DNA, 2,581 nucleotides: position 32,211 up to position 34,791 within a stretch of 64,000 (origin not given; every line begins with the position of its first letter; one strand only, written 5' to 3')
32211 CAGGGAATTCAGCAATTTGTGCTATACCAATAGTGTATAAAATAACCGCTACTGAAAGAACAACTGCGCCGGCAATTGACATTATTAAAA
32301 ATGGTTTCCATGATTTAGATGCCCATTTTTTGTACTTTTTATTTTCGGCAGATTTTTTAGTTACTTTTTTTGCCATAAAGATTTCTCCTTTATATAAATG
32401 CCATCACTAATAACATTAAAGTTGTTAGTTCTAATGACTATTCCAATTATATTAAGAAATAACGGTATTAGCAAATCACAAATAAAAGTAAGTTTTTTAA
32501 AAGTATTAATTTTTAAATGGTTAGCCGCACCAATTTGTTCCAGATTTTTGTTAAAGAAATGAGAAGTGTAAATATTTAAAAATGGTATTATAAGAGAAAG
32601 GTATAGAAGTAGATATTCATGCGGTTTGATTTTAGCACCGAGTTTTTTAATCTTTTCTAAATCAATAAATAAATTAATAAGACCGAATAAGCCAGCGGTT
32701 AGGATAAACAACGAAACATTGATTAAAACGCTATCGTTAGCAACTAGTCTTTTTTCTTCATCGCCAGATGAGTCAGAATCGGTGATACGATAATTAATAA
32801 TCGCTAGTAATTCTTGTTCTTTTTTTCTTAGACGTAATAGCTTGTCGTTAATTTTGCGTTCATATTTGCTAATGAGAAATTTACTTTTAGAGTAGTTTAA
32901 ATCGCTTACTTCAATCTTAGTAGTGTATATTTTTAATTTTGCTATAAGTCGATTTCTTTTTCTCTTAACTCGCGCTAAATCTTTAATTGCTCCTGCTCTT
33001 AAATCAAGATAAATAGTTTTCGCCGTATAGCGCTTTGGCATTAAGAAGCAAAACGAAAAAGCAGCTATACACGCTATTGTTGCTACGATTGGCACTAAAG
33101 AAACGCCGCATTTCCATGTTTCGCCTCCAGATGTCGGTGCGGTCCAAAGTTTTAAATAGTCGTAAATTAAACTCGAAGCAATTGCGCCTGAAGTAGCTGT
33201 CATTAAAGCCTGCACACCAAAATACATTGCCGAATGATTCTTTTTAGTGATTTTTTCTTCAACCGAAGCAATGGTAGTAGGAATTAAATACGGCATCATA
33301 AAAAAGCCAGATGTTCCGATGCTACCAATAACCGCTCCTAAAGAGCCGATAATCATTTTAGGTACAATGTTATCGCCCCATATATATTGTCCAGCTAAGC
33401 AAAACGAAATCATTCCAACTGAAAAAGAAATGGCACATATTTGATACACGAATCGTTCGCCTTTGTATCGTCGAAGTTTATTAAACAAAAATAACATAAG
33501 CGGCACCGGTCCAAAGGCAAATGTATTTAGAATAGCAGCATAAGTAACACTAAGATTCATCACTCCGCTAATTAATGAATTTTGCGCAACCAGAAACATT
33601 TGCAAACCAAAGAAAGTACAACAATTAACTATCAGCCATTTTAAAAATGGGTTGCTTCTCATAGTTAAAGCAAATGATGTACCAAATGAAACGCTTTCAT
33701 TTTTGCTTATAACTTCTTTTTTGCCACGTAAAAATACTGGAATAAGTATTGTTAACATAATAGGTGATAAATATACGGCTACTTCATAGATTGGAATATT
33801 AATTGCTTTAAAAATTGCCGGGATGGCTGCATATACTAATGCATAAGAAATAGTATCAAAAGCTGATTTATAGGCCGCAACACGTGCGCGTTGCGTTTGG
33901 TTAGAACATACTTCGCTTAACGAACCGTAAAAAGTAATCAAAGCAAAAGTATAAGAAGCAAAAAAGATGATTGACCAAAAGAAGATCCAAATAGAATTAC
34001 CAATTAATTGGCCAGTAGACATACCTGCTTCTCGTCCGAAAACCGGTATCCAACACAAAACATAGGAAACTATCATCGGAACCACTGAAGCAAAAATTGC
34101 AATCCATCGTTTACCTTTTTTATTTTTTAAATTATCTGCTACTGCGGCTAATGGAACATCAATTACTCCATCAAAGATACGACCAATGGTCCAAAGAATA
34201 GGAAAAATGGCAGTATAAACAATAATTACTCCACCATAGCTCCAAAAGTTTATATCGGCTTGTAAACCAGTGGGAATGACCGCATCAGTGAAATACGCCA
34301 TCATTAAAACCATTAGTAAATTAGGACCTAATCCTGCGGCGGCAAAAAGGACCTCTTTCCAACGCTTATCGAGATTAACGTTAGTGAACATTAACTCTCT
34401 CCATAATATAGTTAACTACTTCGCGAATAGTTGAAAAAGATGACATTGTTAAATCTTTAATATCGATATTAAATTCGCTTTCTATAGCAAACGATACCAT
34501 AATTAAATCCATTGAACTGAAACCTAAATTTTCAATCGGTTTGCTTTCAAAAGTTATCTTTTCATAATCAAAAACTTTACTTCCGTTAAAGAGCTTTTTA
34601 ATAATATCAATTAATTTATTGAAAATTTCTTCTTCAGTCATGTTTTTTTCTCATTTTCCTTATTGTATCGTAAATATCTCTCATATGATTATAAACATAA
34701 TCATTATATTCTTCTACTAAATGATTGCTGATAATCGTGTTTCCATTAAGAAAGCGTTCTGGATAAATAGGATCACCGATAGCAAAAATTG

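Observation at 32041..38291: Six-gene translationally coupled acyl-activation, carrier, acyltransferase and transporter operon: a split and expanded Aas/LplT-like lipid salvage module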

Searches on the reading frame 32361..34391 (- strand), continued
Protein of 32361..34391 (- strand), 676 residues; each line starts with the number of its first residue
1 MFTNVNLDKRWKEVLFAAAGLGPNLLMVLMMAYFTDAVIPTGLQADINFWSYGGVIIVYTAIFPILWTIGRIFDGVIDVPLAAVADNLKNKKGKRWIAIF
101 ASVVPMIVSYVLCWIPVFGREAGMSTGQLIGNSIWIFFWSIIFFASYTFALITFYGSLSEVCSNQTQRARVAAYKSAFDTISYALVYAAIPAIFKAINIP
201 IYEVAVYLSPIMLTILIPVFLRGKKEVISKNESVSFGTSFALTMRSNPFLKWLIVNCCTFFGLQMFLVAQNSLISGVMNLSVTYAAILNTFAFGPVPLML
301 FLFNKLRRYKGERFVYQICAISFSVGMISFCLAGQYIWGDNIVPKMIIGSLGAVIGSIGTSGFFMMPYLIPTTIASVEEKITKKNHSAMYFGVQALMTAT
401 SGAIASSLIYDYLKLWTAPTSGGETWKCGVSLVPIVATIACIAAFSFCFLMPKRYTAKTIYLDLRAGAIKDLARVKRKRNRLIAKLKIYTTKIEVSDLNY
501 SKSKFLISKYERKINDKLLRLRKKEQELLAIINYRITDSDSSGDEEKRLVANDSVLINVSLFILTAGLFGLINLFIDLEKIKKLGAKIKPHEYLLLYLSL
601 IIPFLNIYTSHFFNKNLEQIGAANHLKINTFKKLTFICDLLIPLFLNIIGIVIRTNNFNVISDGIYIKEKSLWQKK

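Call 65: search_solved_structures(query=A3, max_evalue=10, show_alignments=4)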
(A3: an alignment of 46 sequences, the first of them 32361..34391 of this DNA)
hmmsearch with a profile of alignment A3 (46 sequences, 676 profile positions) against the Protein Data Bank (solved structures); distinct sequences matched with E-value up to 10: 2.
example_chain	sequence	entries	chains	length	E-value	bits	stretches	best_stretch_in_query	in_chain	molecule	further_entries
6n2y_b2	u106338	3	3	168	4.2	8.9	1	451-560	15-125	ATP synthase subunit b | Bacillus PS3 ATP synthase subunit b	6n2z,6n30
9jc1_A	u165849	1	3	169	5.2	8.6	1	451-559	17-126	ATP synthase subunit b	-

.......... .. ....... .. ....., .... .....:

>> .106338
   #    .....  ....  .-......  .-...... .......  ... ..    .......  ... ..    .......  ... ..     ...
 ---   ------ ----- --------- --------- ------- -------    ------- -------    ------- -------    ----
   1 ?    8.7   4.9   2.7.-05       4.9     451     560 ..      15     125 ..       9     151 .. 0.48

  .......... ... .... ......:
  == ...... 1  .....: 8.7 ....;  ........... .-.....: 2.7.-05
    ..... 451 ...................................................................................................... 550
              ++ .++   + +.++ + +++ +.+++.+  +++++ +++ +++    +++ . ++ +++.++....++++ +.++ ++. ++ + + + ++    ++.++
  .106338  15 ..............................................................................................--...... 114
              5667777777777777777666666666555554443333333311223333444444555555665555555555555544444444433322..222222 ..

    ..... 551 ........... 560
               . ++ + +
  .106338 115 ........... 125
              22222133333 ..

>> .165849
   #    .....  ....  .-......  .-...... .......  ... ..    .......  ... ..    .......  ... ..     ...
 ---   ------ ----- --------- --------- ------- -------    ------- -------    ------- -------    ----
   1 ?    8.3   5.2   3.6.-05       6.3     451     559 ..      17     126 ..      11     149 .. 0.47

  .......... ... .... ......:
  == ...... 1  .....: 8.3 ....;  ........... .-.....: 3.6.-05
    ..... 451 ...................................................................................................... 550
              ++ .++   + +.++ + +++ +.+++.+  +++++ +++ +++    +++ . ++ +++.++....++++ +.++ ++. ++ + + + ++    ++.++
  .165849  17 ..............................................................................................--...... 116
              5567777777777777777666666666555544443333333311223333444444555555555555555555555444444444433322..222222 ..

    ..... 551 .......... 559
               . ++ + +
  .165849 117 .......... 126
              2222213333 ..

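Call 76: search_protein_families(library=padloc, proteins=[window:32361-34391:-], max_evalue=0.001)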
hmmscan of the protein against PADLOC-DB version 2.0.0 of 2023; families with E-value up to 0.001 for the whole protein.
window:32361-34391:- (676 aa): 0 families

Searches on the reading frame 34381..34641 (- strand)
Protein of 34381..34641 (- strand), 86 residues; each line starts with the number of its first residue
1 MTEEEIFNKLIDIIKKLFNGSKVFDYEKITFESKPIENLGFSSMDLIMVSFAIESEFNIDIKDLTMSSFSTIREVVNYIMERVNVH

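Call 3: search_protein_families(library=pfam, proteins=[window:34381-34641:-], max_evalue=0.01)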
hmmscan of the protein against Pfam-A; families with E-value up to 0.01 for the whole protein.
window:34381-34641:- (86 aa): 1 family
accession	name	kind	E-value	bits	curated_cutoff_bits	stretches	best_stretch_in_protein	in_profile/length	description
PF00550.31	PP-binding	-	1.3e-06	29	20.8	1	32-79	20-67/67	Phosphopantetheine attachment site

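Call 4: search_protein_families(library=ncbifam, proteins=[window:34381-34641:-], max_evalue=0.01)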
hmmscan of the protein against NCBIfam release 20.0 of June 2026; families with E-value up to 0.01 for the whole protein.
window:34381-34641:- (86 aa): 15 families
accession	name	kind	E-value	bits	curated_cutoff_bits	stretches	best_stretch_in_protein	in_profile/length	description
NF002150.0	PRK00982.1-4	subfamily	1.1e-11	44.8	66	1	1-82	1-78/80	acyl carrier protein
NF009104.0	PRK12449.1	equivalog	2.6e-11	43.3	70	1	1-83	1-79/80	acyl carrier protein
TIGR00517.1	acyl_carrier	equivalog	4.8e-11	42.4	70.45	1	6-82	4-76/77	acyl carrier protein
NF002148.0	PRK00982.1-2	subfamily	5.2e-11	42.2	71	1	4-82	3-77/79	acyl carrier protein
NF002149.0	PRK00982.1-3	equivalog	4.8e-08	32.8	106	1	14-82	8-76/78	acyl carrier protein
NF002151.0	PRK00982.1-5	equivalog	9.9e-08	32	92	1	14-82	8-76/78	acyl carrier protein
NF040636.1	AcpM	exception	7.6e-07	29.1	146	1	2-80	2-76/93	meromycolate extension acyl carrier protein AcpM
NF002147.0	PRK00982.1-1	equivalog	1e-06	28.5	84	1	1-81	3-79/83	acyl carrier protein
NF005079.0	PRK06508.1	equivalog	2.1e-06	28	83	1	6-61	4-55/93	acyl carrier protein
NF005480.0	PRK07081.1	equivalog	6.9e-05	22.7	72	1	38-79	30-73/83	acyl carrier protein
NF003757.0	PRK05350.1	equivalog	0.00022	21.3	65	1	1-82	2-79/83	acyl carrier protein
NF006031.0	PRK08172.1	equivalog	0.00027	21.5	76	1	14-80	9-75/82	acyl carrier protein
TIGR04069.1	ocin_ACP_rel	hypoth_equivalog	0.00034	21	70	1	5-79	1-77/77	peptide maturation system acyl carrier-related protein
NF058660.1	cispen_ACP_AmcB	equivalog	0.00038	20.6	80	1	28-81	22-77/80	cispentacin biosynthesis acyl carrier protein AmcB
NF040607.1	mycolic_Pks13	equivalog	0.0077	13.6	2100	1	24-81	20-76/1680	polyketide synthase Pks13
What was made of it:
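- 34381..34641 (-): Free 86-aa acyl carrier protein. The Ser43 codon is at 34513-34515. ACP NCBIfam models reach up to 1.1e-11 but stay below their cut-offs (calls 3, 4).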

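Call 76: search_protein_families(library=padloc, proteins=[window:34381-34641:-], max_evalue=0.001)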
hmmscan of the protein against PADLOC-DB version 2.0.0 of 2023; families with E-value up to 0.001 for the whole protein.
window:34381-34641:- (86 aa): 0 families
